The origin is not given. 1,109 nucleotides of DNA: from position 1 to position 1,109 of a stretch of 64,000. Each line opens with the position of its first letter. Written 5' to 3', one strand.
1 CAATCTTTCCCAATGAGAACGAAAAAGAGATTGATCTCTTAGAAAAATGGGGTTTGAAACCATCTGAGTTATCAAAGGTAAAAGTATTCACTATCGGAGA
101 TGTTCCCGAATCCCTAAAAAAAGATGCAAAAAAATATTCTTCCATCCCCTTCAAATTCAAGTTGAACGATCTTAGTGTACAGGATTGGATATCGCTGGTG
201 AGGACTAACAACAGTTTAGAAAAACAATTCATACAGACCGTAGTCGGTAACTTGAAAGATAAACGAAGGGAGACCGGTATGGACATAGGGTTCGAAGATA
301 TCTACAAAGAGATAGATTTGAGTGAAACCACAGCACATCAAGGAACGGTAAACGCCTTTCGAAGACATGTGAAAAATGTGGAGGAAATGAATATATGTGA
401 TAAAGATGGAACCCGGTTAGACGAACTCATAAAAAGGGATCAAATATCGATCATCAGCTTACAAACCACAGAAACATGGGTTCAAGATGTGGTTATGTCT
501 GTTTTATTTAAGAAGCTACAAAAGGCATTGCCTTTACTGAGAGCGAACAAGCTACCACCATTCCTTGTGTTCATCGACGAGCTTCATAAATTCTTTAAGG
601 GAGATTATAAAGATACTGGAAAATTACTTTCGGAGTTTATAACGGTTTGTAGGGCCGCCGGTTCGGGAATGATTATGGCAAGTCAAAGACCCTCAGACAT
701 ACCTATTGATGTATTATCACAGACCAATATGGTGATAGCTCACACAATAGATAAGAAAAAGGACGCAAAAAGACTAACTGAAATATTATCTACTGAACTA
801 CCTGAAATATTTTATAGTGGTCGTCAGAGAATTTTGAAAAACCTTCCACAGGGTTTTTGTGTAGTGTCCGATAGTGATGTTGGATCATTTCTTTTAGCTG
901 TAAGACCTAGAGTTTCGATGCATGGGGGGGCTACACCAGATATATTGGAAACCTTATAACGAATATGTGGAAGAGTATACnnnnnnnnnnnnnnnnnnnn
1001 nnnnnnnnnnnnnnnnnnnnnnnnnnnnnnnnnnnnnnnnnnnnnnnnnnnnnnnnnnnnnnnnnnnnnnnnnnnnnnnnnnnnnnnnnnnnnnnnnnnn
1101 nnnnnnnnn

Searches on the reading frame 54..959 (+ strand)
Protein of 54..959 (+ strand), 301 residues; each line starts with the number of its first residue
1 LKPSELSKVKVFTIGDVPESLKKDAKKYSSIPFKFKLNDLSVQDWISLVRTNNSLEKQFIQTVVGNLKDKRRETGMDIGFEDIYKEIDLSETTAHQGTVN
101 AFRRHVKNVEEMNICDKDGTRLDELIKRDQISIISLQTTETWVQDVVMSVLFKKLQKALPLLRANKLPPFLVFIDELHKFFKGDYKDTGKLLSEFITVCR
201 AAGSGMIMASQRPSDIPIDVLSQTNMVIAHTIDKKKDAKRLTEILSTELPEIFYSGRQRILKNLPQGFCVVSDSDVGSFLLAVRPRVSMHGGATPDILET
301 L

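Call 66: search_protein_families(library=phrogs, proteins=[window:54-959:+], max_evalue=0.01)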
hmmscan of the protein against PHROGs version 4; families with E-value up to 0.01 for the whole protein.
window:54-959:+ (301 aa): 3 families
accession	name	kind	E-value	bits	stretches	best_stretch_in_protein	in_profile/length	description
phrog_7035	-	unknown function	1e-14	54.9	1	109-274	423-595/969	-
phrog_2666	-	head and packaging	8.3e-13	48.8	1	168-252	421-504/555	terminase large subunit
phrog_1358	-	moron, auxiliary metabolic gene and host takeover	1.9e-05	23.4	1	156-239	700-781/1382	FtsK/SpoIIIE-like protein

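Call 67: search_protein_families(library=padloc, proteins=[window:54-959:+], max_evalue=0.01)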
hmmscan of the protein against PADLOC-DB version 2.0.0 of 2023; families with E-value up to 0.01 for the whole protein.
window:54-959:+ (301 aa): 12 families
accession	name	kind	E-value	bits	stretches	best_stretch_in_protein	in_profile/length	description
PDLC04103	HerA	-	2.7e-11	40.5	1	159-274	428-546/579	-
PDLC04105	HerA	-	3.9e-11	40.2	1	126-252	376-508/576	-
PDLC04140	mad8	-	8.4e-09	33.4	1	149-268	172-283/314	mads_8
PDLC04102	HerA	-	9.4e-09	32.1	1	121-246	457-586/654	-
PDLC04098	HerA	-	3.5e-08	30.5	1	127-244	482-611/686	-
PDLC04106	HerA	-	1.5e-07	28.4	1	146-246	490-595/667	-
PDLC01055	HerA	-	1e-06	25.9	1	105-241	356-487/532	Type III coevolved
PDLC04104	HerA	-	2.8e-05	21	1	139-248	190-305/379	-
PDLC04097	HerA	-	3.1e-05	20.8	1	192-273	505-581/618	-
PDLC02188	HerA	-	6.5e-05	20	1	165-252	424-515/578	-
PDLC04100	HerA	-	0.0085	12.8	1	132-241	403-517/580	-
PDLC02806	SspH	-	0.0099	11.3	0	164-214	1639-1691/1766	SspH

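Call 68: search_protein_families(library=pfam, proteins=[window:54-959:+], max_evalue=1)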
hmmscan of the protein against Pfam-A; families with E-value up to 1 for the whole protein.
window:54-959:+ (301 aa): 5 families
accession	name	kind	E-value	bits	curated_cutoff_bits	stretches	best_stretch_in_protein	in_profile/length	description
PF05872.18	HerA_C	-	2.8e-07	30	22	1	151-232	240-321/502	Helicase HerA-like C-terminal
PF01935.23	DUF87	-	0.00018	22.1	23.2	1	8-154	75-219/220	Helicase HerA, central domain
PF00004.35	AAA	-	0.0047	17.8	21.2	1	147-223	38-122/131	ATPase family associated with various cellular activities (AAA)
PF04106.18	ATG5_UblB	-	0.014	16.4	20.4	1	216-275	2-46/81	Autophagy protein ATG5, UblB domain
PF05707.18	Zot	-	0.13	12.2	20.3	1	170-230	83-145/197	Zonular occludens toxin (Zot)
